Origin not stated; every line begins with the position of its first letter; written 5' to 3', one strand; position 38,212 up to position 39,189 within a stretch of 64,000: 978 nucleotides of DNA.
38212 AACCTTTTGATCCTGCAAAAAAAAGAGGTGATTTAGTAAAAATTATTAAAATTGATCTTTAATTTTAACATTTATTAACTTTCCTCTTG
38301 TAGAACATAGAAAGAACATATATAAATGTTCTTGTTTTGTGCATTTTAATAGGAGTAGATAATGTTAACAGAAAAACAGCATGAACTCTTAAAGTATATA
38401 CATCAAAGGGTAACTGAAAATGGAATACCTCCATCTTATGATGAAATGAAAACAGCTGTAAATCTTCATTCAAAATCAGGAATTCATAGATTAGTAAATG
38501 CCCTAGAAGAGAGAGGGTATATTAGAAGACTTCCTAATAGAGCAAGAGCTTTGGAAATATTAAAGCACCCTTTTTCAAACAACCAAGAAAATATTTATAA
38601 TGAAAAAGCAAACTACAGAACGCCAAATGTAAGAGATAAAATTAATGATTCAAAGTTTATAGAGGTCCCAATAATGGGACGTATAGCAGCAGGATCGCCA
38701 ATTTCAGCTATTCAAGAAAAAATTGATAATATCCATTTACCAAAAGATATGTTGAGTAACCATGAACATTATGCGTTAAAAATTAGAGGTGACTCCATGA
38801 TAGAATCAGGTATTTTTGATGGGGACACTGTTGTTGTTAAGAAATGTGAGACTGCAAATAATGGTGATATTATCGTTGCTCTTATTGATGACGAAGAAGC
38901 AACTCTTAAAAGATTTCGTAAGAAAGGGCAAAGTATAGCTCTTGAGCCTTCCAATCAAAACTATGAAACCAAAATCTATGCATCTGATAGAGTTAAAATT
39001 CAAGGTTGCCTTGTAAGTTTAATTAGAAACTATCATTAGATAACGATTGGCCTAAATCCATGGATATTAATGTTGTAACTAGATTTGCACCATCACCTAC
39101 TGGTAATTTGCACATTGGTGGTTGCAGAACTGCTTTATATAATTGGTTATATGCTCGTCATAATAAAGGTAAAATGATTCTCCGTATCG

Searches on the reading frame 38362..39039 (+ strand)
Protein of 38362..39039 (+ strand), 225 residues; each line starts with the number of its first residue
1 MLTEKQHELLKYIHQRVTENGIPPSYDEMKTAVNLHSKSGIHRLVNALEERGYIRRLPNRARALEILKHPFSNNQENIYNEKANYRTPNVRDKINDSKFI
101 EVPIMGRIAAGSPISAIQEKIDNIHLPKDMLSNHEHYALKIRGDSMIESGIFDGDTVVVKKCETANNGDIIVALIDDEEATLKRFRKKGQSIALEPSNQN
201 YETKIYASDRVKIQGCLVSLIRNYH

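Call 7: search_protein_families(library=pfam, proteins=[window:38362-39039:+])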
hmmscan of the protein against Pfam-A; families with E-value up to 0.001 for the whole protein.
window:38362-39039:+ (225 aa): 3 families
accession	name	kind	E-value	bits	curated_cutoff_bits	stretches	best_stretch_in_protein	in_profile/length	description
PF00717.28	Peptidase_S24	-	1e-31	109.5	23.3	1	103-217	1-115/116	Peptidase S24-like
PF01726.22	LexA_DNA_bind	-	6.3e-17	61.6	23.7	1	2-63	4-65/65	LexA DNA binding domain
PF12802.13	MarR_2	-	0.00019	21.9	27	1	34-60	30-56/61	MarR family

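Call 32: search_protein_families(library=ncbifam, proteins=[window:38362-39039:+], max_evalue=0.01)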
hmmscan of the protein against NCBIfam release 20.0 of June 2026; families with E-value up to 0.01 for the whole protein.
window:38362-39039:+ (225 aa): 3 families
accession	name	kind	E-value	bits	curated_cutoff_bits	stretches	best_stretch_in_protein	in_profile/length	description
TIGR00498.1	lexA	equivalog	8.7e-60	201.8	110.95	1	2-224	4-202/203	transcriptional repressor LexA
NF007621.2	PRK10276.1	subfamily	1.3e-17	63.8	110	1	110-221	2-114/115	translesion error-prone DNA polymerase V autoproteolytic subunit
NF051876.1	transXXX_HumD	equivalog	0.00027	20.9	120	1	128-210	19-100/129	HumD family translesion DNA polymerase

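Call 44: find_homologous_proteins(query=window:38362-39039:+, max_evalue=1e-40)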
Query window:38362-39039:+ (225 aa): 7967 proteins with E <= 1e-40 among 8000 candidates; the best 120 are listed.
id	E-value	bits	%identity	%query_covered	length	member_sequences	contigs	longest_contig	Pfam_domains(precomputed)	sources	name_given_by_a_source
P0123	1.6e-142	490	99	100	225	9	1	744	PF00717.29,PF01726.23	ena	-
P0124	5.6e-119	413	84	100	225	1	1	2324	PF00717.29,PF01726.23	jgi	jgi:repressor LexA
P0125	1.4e-118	412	84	100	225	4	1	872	PF00717.29,PF01726.23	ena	-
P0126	1.9e-118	411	84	100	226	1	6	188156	PF00717.29,PF01726.23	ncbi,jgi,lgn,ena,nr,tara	ncbi:MAG: repressor LexA [Rhodobiaceae bacterium]|nr:repressor LexA [Rhodobiaceae bacterium]|tara:st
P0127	6.3e-118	410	84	100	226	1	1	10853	PF00717.29,PF01726.23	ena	-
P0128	1.4e-117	409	84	100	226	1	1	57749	PF00717.29,PF01726.23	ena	-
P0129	2.9e-117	408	84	100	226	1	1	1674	PF00717.29,PF01726.23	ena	-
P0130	4.6e-117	407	83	100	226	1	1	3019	PF00717.29,PF01726.23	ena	-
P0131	5.3e-117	407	83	100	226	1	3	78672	PF00717.29,PF01726.23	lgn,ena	-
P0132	3.3e-116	404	83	100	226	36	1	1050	PF00717.29,PF01726.23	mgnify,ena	mgnify:FL=1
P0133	7.9e-115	400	80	100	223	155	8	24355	PF00717.29,PF01726.23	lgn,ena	-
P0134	5.6e-114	397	81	100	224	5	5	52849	PF00717.29,PF01726.23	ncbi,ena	-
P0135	2.8e-109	382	77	100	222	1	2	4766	PF00717.29,PF01726.23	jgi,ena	-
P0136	3.2e-109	381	77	100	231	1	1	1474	PF00717.29,PF01726.23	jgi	-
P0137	6.1e-109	380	77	100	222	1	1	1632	PF00717.29,PF01726.23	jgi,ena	-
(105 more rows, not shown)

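Call 46: find_encoding_contigs(protein=P0126, flank=10000, max_places=2)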
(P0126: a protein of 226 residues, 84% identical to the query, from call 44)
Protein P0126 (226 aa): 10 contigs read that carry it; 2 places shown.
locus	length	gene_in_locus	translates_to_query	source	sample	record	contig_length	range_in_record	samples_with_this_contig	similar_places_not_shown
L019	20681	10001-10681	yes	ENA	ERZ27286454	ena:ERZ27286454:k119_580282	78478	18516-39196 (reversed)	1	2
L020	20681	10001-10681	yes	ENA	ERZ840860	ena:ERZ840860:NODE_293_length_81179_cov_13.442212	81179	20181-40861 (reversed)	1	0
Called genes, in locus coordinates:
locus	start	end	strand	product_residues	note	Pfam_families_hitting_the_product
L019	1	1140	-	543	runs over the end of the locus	PF06418:CTP_synth_N, PF00117:GATase, PF07722:Peptidase_C26 (weak)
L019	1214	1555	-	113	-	-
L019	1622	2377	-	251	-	PF00121:TIM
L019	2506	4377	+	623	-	PF13623:SurA_N_2, PF13624:SurA_N_3, PF13145:Rotamase_2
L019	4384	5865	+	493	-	PF04715:, PF00425:Chorismate_bind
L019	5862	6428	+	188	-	PF00117:GATase, PF07722:Peptidase_C26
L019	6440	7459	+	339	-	PF02885:Glycos_trans_3N, PF00591:Glycos_transf_3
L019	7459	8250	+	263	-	PF00218:IGPS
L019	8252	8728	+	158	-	PF01967:MoaC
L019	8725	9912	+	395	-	PF03453:MoeA_N, PF00994:MoCF_biosynth, PF03454:MoeA_C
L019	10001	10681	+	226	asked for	PF01726:LexA_DNA_bind, PF00717:Peptidase_S24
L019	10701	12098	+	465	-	PF00749:tRNA-synt_1c, PF19269:Anticodon_2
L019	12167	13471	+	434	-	PF00285:Citrate_synt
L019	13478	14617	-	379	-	PF02684:LpxB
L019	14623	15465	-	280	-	PF17930:LpxI_N, PF06230:LpxI_C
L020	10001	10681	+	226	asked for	PF01726:LexA_DNA_bind, PF00717:Peptidase_S24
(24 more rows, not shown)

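Call 47: find_encoding_contigs(protein=P0134, flank=10000, max_places=2)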
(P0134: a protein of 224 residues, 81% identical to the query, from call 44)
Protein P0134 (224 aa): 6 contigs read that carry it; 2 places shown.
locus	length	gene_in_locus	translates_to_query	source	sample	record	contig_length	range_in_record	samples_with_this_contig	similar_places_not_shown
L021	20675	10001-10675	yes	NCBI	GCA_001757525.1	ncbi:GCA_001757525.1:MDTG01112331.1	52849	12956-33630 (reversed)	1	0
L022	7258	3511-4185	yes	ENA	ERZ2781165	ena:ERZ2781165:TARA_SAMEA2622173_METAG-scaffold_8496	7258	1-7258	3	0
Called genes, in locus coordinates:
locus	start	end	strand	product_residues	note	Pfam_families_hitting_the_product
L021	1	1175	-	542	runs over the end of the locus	PF06418:CTP_synth_N, PF00117:GATase, PF07722:Peptidase_C26 (weak)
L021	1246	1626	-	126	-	PF03840:SecG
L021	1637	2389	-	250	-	PF00121:TIM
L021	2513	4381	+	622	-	PF13623:SurA_N_2, PF13624:SurA_N_3, PF13145:Rotamase_2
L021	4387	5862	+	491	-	PF04715:, PF00425:Chorismate_bind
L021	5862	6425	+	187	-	PF00117:GATase, PF07722:Peptidase_C26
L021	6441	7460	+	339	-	PF02885:Glycos_trans_3N, PF00591:Glycos_transf_3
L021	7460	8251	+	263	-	PF00218:IGPS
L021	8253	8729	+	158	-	PF01967:MoaC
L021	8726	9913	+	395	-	PF03453:MoeA_N, PF00994:MoCF_biosynth, PF03454:MoeA_C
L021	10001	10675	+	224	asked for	PF01726:LexA_DNA_bind, PF00717:Peptidase_S24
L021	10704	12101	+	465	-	PF00749:tRNA-synt_1c, PF19269:Anticodon_2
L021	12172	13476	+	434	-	PF00285:Citrate_synt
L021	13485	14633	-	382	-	PF02684:LpxB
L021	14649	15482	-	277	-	PF17930:LpxI_N, PF06230:LpxI_C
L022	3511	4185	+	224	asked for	PF01726:LexA_DNA_bind, PF00717:Peptidase_S24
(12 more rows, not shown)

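Call 48: find_encoding_contigs(protein=P0133, flank=10000, max_places=2)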
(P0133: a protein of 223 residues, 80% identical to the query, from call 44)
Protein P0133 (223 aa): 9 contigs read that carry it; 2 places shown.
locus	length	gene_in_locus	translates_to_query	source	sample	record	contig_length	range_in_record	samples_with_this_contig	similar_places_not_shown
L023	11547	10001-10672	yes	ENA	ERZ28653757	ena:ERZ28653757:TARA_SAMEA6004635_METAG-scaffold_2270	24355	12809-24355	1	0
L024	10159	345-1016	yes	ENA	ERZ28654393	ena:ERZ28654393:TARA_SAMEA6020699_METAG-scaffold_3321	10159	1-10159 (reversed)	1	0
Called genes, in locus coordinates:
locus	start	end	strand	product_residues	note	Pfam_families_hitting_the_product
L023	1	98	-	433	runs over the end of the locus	PF02403:Seryl_tRNA_N, PF00587:tRNA-synt_2b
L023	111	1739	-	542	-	PF06418:CTP_synth_N, PF00117:GATase, PF07722:Peptidase_C26 (weak)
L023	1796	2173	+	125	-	-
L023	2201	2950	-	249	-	PF00121:TIM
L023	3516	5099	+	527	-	PF13623:SurA_N_2 (weak), PF13624:SurA_N_3, PF13145:Rotamase_2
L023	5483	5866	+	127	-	PF00425:Chorismate_bind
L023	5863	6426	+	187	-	PF00117:GATase, PF07722:Peptidase_C26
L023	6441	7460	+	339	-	PF02885:Glycos_trans_3N, PF00591:Glycos_transf_3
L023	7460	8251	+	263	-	PF00218:IGPS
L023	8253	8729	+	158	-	PF01967:MoaC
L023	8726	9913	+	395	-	PF03453:MoeA_N, PF00994:MoCF_biosynth, PF03454:MoeA_C (weak)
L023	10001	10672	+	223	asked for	PF01726:LexA_DNA_bind, PF00717:Peptidase_S24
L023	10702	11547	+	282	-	?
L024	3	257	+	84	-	?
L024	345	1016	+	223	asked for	PF01726:LexA_DNA_bind, PF00717:Peptidase_S24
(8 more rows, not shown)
